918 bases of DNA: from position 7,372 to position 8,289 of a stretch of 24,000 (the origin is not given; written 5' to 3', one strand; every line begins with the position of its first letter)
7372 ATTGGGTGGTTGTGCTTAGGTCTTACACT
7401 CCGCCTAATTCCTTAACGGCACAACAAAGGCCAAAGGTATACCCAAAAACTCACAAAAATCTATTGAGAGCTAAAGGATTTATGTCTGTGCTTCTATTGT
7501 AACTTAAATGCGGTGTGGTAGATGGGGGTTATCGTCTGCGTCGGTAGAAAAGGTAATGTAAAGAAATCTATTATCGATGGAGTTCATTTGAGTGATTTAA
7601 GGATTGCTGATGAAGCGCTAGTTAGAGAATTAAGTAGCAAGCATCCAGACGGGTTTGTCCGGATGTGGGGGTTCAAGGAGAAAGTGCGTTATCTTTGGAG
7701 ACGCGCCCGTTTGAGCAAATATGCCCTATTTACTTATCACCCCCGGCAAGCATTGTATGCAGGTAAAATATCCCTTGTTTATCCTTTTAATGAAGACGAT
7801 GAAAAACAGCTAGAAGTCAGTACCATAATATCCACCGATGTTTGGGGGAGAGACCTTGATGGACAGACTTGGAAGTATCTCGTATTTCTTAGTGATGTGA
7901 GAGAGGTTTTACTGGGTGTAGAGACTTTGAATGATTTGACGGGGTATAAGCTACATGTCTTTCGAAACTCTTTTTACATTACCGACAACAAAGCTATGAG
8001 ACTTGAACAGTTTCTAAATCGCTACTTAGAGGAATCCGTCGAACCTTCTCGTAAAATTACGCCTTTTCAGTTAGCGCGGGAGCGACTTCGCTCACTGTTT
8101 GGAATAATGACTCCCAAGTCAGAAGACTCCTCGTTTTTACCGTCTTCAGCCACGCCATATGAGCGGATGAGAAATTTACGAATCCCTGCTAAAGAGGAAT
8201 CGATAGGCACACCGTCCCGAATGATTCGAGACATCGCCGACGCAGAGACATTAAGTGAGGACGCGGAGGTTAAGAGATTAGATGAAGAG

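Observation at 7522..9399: Orphan 625-aa protein: unknown N-terminal domain fused to an MCM/BrxL/McrB-style AAA+ core, with no partner genes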

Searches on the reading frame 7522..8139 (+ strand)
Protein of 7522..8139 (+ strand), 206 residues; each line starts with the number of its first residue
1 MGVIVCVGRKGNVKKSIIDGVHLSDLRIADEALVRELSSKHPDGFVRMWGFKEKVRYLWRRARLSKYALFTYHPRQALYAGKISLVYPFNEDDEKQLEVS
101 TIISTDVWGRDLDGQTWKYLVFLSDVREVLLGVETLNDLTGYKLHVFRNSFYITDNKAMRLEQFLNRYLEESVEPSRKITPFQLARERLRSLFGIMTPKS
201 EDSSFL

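Call 4: search_protein_families(library=pfam, proteins=[window:7522-8031:+], max_evalue=10)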
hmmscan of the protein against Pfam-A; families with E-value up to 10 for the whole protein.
window:7522-8031:+ (170 aa): 0 families

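Call 5: search_protein_families(library=padloc, proteins=[window:7522-8031:+], max_evalue=10)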
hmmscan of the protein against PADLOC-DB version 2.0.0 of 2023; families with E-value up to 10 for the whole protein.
window:7522-8031:+ (170 aa): 0 families

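Call 6: search_protein_families(library=ncbifam, proteins=[window:7522-8031:+], max_evalue=10)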
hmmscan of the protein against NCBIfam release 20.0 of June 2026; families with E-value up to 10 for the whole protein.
window:7522-8031:+ (170 aa): 0 families

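Call 7: search_protein_families(library=phrogs, proteins=[window:7522-8031:+], max_evalue=10)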
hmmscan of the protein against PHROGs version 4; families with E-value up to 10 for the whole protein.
window:7522-8031:+ (170 aa): 2 families
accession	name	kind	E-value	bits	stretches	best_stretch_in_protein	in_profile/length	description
phrog_14240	-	unknown function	0.0018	18.6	1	37-160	33-144/315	-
phrog_12486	-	unknown function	0.18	12.6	1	17-94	42-116/189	-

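Call 30: search_protein_representatives(protein=window:7522-8139:+)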
Query: 206 residues. Proteins with E-value up to 0.001 (for the whole library): 63; up to 1e-10: 20; up to 1e-30: 2. The best 63 are listed.
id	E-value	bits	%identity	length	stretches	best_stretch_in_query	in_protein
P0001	1.3e-132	455.8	100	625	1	1-206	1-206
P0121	1.0e-31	126.4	40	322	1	3-190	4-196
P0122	6.0e-28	114.1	36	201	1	1-168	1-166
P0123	9.2e-25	103.7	39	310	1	18-185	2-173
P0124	4.7e-24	101.4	33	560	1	1-176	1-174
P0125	4.9e-24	101.4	37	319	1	3-170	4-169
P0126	2.0e-23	99.3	33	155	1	19-168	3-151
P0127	3.7e-18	82.1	32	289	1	27-174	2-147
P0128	9.3e-18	80.8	33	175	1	3-163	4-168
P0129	2.0e-17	79.7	32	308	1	1-177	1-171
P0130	2.9e-16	76.0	35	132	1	3-119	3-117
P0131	4.1e-16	75.5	40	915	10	103-132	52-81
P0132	3.7e-13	65.8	48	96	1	67-154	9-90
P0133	6.1e-13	65.1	27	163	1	2-147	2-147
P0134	7.5e-13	64.8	30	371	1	3-166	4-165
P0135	1.5e-12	63.8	31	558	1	3-157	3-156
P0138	2.7e-11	59.7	32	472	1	6-179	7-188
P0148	1.5e-07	47.6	33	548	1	22-157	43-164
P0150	4.1e-06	42.8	28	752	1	21-205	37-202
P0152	7.7e-06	41.9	31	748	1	29-170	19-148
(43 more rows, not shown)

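Call 34: search_protein_families(library=pfam, alignment_id=A3, max_evalue=0.001)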
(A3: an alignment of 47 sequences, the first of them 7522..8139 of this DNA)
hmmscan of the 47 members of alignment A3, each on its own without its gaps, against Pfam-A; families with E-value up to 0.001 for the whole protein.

A. member 1, window:7522-8139:+ (206 aa): 0 families

B. families by the number of members that match (of 47 scanned): 21 families
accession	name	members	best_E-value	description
PF07728.20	AAA_5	9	3.9e-18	AAA domain (dynein-related subfamily)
PF00004.35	AAA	5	8.6e-08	ATPase family associated with various cellular activities (AAA)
PF13191.12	AAA_16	5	8.5e-07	AAA ATPase domain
PF13401.12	AAA_22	4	1.8e-06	AAA domain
PF20720.3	nSTAND3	4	3.5e-05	Novel STAND NTPase 3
PF01878.24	EVE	3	6e-18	EVE domain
PF01844.29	HNH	3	7.6e-11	HNH endonuclease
PF13391.12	HNH_2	3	3.7e-06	HNH endonuclease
PF01078.27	Mg_chelatase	2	0.00026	Magnesium chelatase, subunit ChlI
PF13020.12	NOV_C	1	5.9e-10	Protein NO VEIN, C-terminal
PF14279.12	HNH_5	1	1.9e-07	HNH endonuclease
PF05496.18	RuvB_N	1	0.00012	Holliday junction DNA helicase RuvB P-loop domain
PF13521.12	AAA_28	1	0.00034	AAA domain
PF20030.5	bpMoxR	1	0.00037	MoxR domain in the MoxR-vWA-beta-propeller ternary systems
PF00270.35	DEAD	1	0.00042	DEAD/DEAH box helicase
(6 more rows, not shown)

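Call 40: search_solved_structures(query=A4, max_evalue=10, show_alignments=2)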
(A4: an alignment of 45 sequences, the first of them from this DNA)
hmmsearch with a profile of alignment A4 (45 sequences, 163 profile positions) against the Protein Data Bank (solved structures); distinct sequences matched with E-value up to 10: 4.
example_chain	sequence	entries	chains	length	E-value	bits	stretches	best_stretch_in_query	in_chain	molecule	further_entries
6p0f_A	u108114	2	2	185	1.2e-07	34.3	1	9-159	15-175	GTPase subunit of restriction endonuclease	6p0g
6ut5_A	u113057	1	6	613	2e-06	30.4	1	9-159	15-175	GTPase subunit of restriction endonuclease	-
1wmm_A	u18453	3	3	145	0.14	14.6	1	46-74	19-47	Hypothetical UPF0310 protein PH1033 | UPF0310 protein PH1033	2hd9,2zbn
6u42_5L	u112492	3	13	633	1.2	11.6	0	16-55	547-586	FAP52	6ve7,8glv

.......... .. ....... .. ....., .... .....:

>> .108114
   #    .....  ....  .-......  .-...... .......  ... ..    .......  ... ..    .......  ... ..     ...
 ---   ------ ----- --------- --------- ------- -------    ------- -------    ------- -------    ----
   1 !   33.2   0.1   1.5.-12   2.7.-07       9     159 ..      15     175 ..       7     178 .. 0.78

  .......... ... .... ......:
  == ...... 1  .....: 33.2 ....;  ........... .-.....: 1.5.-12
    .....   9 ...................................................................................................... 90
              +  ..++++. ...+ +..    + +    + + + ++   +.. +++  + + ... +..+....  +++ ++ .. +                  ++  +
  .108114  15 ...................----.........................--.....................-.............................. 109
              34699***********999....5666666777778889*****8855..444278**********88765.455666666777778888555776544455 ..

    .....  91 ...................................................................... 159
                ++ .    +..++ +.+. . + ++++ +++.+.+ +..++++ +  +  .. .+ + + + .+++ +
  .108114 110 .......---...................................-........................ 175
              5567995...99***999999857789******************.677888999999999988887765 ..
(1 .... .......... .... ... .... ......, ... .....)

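Call 42: find_homologous_proteins(query=A4, max_evalue=0.001)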
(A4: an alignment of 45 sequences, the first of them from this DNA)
Query A4 (45 sequences) (180 aa, profile of the alignment): 5 proteins with E <= 0.001 among 1735 candidates.
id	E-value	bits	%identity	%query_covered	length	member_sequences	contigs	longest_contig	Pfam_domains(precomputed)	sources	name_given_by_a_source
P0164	1.1e-47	179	24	74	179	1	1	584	-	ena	-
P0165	2.4e-45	172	25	77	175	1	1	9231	-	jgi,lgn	-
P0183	2.2e-43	165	25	61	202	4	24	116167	-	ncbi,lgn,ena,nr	ncbi:MAG: hypothetical protein HFJ35_03290 [Clostridia bacterium]|nr:hypothetical protein [Clostridi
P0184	7.0e-43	164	24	77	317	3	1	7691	-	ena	-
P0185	5.2e-6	44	31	82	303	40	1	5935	-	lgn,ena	-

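Call 48: predict_structure(alignment_id=A4)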
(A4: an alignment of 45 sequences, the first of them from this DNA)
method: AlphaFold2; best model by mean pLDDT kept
length: 180 residues; sequences in the alignment: 45
mean_pLDDT: 95.0   pTM: 0.88
mean pLDDT of the five models: 95.0, 94.7, 94.1, 94.0, 93.1
residues with pLDDT >= 90: 162; 70-90: 14; 50-70: 4; < 50: 0
segments of 3 or more residues with pLDDT < 50: none
pLDDT, mean of each block of 10 residues (from residue 1): 95 97 98 98 98 98 96 89 98 98 98 98 96 96 95 95 94 72
secondary structure, 60 per line:
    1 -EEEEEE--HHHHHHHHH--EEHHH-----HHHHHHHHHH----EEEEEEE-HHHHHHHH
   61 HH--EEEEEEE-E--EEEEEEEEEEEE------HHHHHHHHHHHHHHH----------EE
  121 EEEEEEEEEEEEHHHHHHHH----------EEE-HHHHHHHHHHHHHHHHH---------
elements in order: E2-7 H10-18 H31-40 E45-51 H53-62 E65-71 E76-87 H94-108 E119-132 H133-140 E151-153 H155-171

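Call 53: fold_search(model_id=the predicted structure, library=pdb)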
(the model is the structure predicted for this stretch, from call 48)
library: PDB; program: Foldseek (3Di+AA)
matches with E <= 10: 187; with E <= 0.001: 3
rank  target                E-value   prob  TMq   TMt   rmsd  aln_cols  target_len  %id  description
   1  6p0g_A                7.1e-07  1.00  0.60  0.62   4.6       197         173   15  N-terminal domain of Thermococcus Gammatolerans McrB bound to m5C DNA (released 2019-12-18)
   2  6p0f                  1.0e-06  1.00  0.62  0.63   4.4       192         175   17  N-terminal domain of Thermococcus Gammatolerans McrB (released 2019-12-18)
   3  5dnp_B                7.3e-04  1.00  0.42  0.52   7.7       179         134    9  Crystal structure of Mmi1 YTH domain (released 2016-04-06)
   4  5o8m_C                1.1e-03  1.00  0.42  0.53   7.7       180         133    9  Crystal structure of the MmI1 YTH domain (released 2018-04-25)
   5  6fpx_E                1.7e-03  1.00  0.42  0.43   7.5       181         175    9  Structure of S. pombe Mmi1 in complex with 11-mer RNA (released 2018-05-09)
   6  5h8a_D                1.7e-03  0.99  0.42  0.43   7.7       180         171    9  Mmi1 YTH domain (released 2016-01-13)
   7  5h8a_C                1.9e-03  0.99  0.41  0.42   7.9       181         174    9  Mmi1 YTH domain (released 2016-01-13)
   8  5h8a_B                2.4e-03  1.00  0.43  0.45   7.5       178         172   11  Mmi1 YTH domain (released 2016-01-13)
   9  6fpx_C                2.4e-03  0.98  0.38  0.39   8.1       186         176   10  Structure of S. pombe Mmi1 in complex with 11-mer RNA (released 2018-05-09)
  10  5o8m_A                2.6e-03  0.99  0.43  0.53   7.7       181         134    9  Crystal structure of the MmI1 YTH domain (released 2018-04-25)
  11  1wmm                  3.4e-03  0.99  0.45  0.54   5.9       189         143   12  Crystal structure of PH1033 from Pyrococcus horikoshii Ot3 (released 2005-08-23)
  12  5o8m_D                3.4e-03  0.99  0.41  0.52   7.8       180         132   10  Crystal structure of the MmI1 YTH domain (released 2018-04-25)
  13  2p5d                  4.1e-03  0.99  0.44  0.53   6.4       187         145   11  Crystal structure of MJECL36 from Methanocaldococcus jannaschii DSM 2661 (released 2007-09-18)
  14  5h8a_A                4.1e-03  0.99  0.42  0.44   7.7       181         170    9  Mmi1 YTH domain (released 2016-01-13)
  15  5dno_A                4.3e-03  0.98  0.41  0.44   7.7       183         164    9  Crystal structure of Mmi1 YTH domain complex with RNA (released 2016-04-06)
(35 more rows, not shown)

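Call 55: search_protein_families(library=pfam, proteins=[P0121, P0123, P0124, P0129, P0134, P0135, P0138, P0148, P0150, P0152], max_evalue=0.01)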
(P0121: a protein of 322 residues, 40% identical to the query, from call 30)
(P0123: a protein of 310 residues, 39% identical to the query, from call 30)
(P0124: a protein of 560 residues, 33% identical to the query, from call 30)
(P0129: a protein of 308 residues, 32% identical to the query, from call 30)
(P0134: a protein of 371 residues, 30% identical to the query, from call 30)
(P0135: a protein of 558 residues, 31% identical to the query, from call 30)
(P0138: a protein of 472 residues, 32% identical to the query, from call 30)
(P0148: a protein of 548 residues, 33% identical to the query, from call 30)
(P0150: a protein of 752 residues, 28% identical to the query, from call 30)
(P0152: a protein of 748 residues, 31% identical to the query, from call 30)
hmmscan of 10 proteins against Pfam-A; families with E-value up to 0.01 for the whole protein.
P0121 (322 aa): 0 families

P0123 (310 aa): 0 families

P0124 (560 aa): 9 families
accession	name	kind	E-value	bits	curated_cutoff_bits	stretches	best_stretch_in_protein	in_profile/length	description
PF07728.20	AAA_5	-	2.2e-13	50.9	22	1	199-358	1-139/139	AAA domain (dynein-related subfamily)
PF20720.3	nSTAND3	-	0.00033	20.8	27.2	1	194-226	14-47/155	Novel STAND NTPase 3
PF13401.12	AAA_22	-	0.00098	19.9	27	1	198-283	6-96/130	AAA domain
PF07726.17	AAA_3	-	0.0014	19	27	0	200-285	2-76/131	ATPase family associated with various cellular activities (AAA)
PF13481.12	AAA_25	-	0.002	18.2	27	1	176-229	13-65/195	AAA domain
PF00004.35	AAA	-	0.0022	18.9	21.2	1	200-221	1-22/131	ATPase family associated with various cellular activities (AAA)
PF13191.12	AAA_16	-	0.0026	18.7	32.6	0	185-222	11-49/167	AAA ATPase domain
PF13238.12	AAA_18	-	0.0051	17.7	29.4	0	200-226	1-30/128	AAA domain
PF01078.27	Mg_chelatase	-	0.0064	16.3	20.3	0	185-219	10-44/207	Magnesium chelatase, subunit ChlI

P0129 (308 aa): 0 families

P0134 (371 aa): 1 family
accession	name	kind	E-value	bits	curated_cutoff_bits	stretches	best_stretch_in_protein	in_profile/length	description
PF06136.19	SOK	-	0.0041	17.8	24.3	1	19-81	26-85/89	SOSEKI protein DIX-like domain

P0135 (558 aa): 6 families
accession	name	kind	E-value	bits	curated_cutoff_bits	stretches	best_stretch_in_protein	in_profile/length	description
PF07728.20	AAA_5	-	5e-15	56.2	22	1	193-357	1-139/139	AAA domain (dynein-related subfamily)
PF13191.12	AAA_16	-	8.5e-07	30.1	32.6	1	190-233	23-66/167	AAA ATPase domain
PF00004.35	AAA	-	7.4e-05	23.6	21.2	1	194-283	1-73/131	ATPase family associated with various cellular activities (AAA)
PF20030.5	bpMoxR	-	0.00037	20.1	27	1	177-218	19-58/205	MoxR domain in the MoxR-vWA-beta-propeller ternary systems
PF20720.3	nSTAND3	-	0.00043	20.4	27.2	1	192-225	18-51/155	Novel STAND NTPase 3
PF13238.12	AAA_18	-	0.0087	17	29.4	0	194-218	1-24/128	AAA domain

P0138 (472 aa): 14 families
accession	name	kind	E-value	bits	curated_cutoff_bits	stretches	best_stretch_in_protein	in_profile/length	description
PF07728.20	AAA_5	-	3.9e-18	66.2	22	1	211-361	2-139/139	AAA domain (dynein-related subfamily)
PF00004.35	AAA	-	4.6e-06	27.5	21.2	1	211-364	1-126/131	ATPase family associated with various cellular activities (AAA)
PF13401.12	AAA_22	-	1.1e-05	26.2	27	1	208-312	5-105/130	AAA domain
PF20720.3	nSTAND3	-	3.5e-05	24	27.2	1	198-246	7-51/155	Novel STAND NTPase 3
PF13191.12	AAA_16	-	0.00019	22.4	32.6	1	199-306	13-148/167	AAA ATPase domain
PF00270.35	DEAD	-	0.00042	20.5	26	1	200-289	6-70/167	DEAD/DEAH box helicase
PF05729.18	NACHT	-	0.00043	20.6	26.7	1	210-303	2-94/167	NACHT domain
PF01695.23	IstB_IS21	-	0.00055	19.9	24.1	1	205-241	89-125/238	IstB-like ATP binding protein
PF13245.12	AAA_19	-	0.00068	20.3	25.1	1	202-315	5-114/134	AAA domain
PF01637.24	ATPase_2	-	0.001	19.3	33.2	1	210-315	21-135/225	ATPase domain predominantly from Archaea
PF07726.17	AAA_3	-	0.0039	17.5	27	0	293-361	65-129/131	ATPase family associated with various cellular activities (AAA)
PF05496.18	RuvB_N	-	0.0041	17.3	27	0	201-233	22-58/159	Holliday junction DNA helicase RuvB P-loop domain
PF13481.12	AAA_25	-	0.0067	16.5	27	0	200-237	24-61/195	AAA domain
PF02562.22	PhoH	-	0.0068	16.4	27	0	199-233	10-44/205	PhoH-like protein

P0148 (548 aa): 16 families
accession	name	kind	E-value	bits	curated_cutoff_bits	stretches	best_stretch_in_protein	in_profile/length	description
PF07728.20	AAA_5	-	1.3e-17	64.5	22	1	229-413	1-138/139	AAA domain (dynein-related subfamily)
PF00004.35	AAA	-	8.6e-08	33.1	21.2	1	230-264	1-35/131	ATPase family associated with various cellular activities (AAA)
PF13401.12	AAA_22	-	1.8e-06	28.7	27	1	227-271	5-52/130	AAA domain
PF13191.12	AAA_16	-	4.3e-06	27.8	32.6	1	225-254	17-51/167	AAA ATPase domain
PF05496.18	RuvB_N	-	0.00012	22.4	27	1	225-256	31-62/159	Holliday junction DNA helicase RuvB P-loop domain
PF01078.27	Mg_chelatase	-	0.00026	20.9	20.3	1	226-251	21-46/207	Magnesium chelatase, subunit ChlI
PF13521.12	AAA_28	-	0.00034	21.3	27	1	231-256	3-28/164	AAA domain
PF20720.3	nSTAND3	-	0.00039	20.6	27.2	1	217-251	7-41/155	Novel STAND NTPase 3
PF00005.33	ABC_tran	-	0.00096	20.2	25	1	221-251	5-35/137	ABC transporter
PF06068.19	TIP49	-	0.0013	18.4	23.8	1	220-255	42-78/347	TIP49 P-loop domain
PF07726.17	AAA_3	-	0.0025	18.1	27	1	229-271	1-43/131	ATPase family associated with various cellular activities (AAA)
PF13671.12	AAA_33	-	0.0047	17.7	27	0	230-259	2-29/143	AAA domain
PF13238.12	AAA_18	-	0.0051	17.7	29.4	0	231-258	2-26/128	AAA domain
PF24883.2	NPHP3_N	-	0.0051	17.4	24.8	0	226-253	21-48/164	Nephrocystin 3, N-terminal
PF02367.23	TsaE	-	0.0083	16.5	26.6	0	218-257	12-51/128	Threonylcarbamoyl adenosine biosynthesis protein TsaE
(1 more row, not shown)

P0150 (752 aa): 5 families
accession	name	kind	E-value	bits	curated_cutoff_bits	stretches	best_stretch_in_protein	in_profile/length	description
PF07728.20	AAA_5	-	9.3e-17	61.8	22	1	443-595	2-139/139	AAA domain (dynein-related subfamily)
PF13481.12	AAA_25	-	0.00084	19.5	27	1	426-470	18-65/195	AAA domain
PF01078.27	Mg_chelatase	-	0.00088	19.2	20.3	1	430-467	11-49/207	Magnesium chelatase, subunit ChlI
PF20030.5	bpMoxR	-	0.0042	16.6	27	1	434-467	25-58/205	MoxR domain in the MoxR-vWA-beta-propeller ternary systems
PF13401.12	AAA_22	-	0.0062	17.3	27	0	442-471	7-33/130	AAA domain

P0152 (748 aa): 4 families
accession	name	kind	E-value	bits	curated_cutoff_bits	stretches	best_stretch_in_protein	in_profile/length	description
PF07728.20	AAA_5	-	2.4e-16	60.4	22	1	394-548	1-139/139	AAA domain (dynein-related subfamily)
PF00004.35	AAA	-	3.3e-05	24.8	21.2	1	396-482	2-69/131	ATPase family associated with various cellular activities (AAA)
PF20030.5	bpMoxR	-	0.0015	18.1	27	1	383-420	22-59/205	MoxR domain in the MoxR-vWA-beta-propeller ternary systems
PF05970.20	PIF1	-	0.0026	17.8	25.9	1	390-503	20-130/223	PIF1-like helicase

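Call 87: find_encoding_contigs(protein=P0124, flank=6000, max_places=2)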
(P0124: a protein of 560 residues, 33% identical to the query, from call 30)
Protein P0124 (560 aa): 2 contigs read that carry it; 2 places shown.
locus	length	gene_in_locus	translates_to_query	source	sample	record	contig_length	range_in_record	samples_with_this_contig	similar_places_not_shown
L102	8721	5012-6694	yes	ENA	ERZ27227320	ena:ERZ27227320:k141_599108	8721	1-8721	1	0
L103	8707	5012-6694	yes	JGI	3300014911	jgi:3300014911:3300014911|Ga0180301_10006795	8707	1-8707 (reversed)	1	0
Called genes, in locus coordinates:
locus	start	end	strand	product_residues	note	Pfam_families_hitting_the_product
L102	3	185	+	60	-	?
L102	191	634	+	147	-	-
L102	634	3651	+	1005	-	PF04851:ResIII, PF00176:SNF2-rel_dom, PF00270:DEAD, PF00271:Helicase_C, PF22590:Cas3-like_C_2 (faint), PF13020:NOV_C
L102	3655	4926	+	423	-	PF00753:Lactamase_B (faint), PF12706:Lactamase_B_2 (weak)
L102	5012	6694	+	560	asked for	PF07728:AAA_5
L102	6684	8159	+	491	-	-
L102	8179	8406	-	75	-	-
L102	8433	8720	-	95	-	?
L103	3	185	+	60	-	?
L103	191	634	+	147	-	-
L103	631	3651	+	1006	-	PF00176:SNF2-rel_dom, PF00270:DEAD, PF04851:ResIII, PF00271:Helicase_C, PF22590:Cas3-like_C_2 (faint), PF13020:NOV_C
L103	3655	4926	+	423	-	PF00753:Lactamase_B (faint), PF12706:Lactamase_B_2 (weak)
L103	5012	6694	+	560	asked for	PF07728:AAA_5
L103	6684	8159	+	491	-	-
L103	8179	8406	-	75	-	-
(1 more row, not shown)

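Call 95: search_protein_families(library=pfam, proteins=[L102:6684-8156:+, L102:3655-4923:+], max_evalue=0.01)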
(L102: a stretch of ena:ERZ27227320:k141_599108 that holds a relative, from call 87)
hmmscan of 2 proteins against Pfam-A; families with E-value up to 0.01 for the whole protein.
L102:6684-8156:+ (491 aa): 0 families

L102:3655-4923:+ (423 aa): 3 families
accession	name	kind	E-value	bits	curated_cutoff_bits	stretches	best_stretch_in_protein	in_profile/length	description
PF12706.13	Lactamase_B_2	-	2.6e-07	30.9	27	1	61-190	20-160/200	Beta-lactamase superfamily domain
PF00753.33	Lactamase_B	-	1.3e-05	25.7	22.7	1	68-174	43-154/196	Metallo-beta-lactamase superfamily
PF07521.17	RMMBL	-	0.00038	20.8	21.6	1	379-411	10-43/63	Zn-dependent metallo-hydrolase RNA specificity domain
